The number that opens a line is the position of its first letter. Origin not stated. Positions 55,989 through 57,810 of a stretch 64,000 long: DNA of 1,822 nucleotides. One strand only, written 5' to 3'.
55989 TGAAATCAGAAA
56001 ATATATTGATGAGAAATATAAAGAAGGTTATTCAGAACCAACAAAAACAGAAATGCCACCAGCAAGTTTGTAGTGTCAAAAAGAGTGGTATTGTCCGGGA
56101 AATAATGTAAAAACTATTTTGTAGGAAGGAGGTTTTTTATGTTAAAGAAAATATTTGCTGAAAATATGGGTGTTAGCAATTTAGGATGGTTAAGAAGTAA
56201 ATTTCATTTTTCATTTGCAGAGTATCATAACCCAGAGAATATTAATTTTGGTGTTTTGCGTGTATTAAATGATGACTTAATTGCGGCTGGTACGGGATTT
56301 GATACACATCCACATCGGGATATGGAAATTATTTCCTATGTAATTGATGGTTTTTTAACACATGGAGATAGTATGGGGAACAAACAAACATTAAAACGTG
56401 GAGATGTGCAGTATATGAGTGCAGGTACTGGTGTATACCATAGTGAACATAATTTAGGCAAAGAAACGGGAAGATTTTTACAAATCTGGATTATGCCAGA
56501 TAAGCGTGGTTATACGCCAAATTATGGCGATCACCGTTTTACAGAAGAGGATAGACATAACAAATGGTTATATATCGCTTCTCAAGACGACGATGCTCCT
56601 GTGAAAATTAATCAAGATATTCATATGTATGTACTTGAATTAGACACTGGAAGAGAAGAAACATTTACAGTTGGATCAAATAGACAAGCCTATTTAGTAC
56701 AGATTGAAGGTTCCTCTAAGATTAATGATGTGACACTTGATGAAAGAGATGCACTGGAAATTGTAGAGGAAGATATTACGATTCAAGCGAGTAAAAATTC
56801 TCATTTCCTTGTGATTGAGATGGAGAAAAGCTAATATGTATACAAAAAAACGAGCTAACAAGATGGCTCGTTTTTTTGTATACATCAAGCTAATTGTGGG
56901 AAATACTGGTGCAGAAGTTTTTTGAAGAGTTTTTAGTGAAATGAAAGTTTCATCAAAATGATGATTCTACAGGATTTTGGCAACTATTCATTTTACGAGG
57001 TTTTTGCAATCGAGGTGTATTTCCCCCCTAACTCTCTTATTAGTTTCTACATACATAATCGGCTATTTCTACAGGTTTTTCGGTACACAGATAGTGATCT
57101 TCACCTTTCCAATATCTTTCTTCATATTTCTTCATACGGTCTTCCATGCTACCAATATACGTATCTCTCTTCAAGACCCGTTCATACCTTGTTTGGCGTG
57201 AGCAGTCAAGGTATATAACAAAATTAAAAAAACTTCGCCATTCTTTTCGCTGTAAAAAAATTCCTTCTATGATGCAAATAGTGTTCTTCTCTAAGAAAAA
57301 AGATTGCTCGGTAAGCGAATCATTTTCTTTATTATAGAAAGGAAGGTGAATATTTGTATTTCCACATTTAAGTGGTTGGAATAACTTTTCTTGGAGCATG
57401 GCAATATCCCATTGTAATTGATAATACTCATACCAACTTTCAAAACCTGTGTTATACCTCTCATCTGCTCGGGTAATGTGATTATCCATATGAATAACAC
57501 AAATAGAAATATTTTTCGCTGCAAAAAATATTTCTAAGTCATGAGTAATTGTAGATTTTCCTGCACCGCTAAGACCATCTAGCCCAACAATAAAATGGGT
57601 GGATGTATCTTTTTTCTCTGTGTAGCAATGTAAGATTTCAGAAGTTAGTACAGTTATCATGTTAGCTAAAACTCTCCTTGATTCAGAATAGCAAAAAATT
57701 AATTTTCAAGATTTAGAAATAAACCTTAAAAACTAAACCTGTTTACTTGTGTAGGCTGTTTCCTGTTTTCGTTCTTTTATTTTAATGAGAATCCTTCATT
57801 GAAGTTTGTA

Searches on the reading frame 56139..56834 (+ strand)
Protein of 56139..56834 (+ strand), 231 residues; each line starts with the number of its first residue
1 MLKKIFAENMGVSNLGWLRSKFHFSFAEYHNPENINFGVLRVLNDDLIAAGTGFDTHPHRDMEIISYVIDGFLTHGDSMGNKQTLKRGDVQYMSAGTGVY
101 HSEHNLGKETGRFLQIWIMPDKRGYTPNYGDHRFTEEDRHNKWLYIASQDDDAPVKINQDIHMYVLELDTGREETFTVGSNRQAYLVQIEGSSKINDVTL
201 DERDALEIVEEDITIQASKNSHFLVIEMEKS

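Call 16: search_protein_families(library=pfam, proteins=[window:56139-56834:+])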
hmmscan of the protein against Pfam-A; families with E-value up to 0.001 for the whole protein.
window:56139-56834:+ (231 aa): 3 families
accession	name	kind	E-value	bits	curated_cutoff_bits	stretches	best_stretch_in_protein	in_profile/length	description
PF02678.22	Pirin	-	4.1e-30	104.4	26.1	1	14-118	10-108/108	Pirin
PF17954.7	Pirin_C_2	-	8.7e-21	74.4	22.9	1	146-228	2-86/86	Quercetinase C-terminal cupin domain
PF07883.17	Cupin_2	-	2.9e-06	27.3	27.2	1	48-116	5-69/70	Cupin domain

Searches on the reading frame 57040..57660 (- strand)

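Call 16: search_protein_families(library=pfam, proteins=[window:57040-57660:-])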
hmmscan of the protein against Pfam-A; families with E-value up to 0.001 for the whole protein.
window:57040-57660:- (206 aa): 2 families
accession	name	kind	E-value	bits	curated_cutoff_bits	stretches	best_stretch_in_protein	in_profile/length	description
PF00485.24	PRK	-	1.1e-11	45.4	22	1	24-167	1-151/196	Phosphoribulokinase / Uridine kinase family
PF13238.12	AAA_18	-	1.9e-09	38.5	29.4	1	25-167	1-113/128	AAA domain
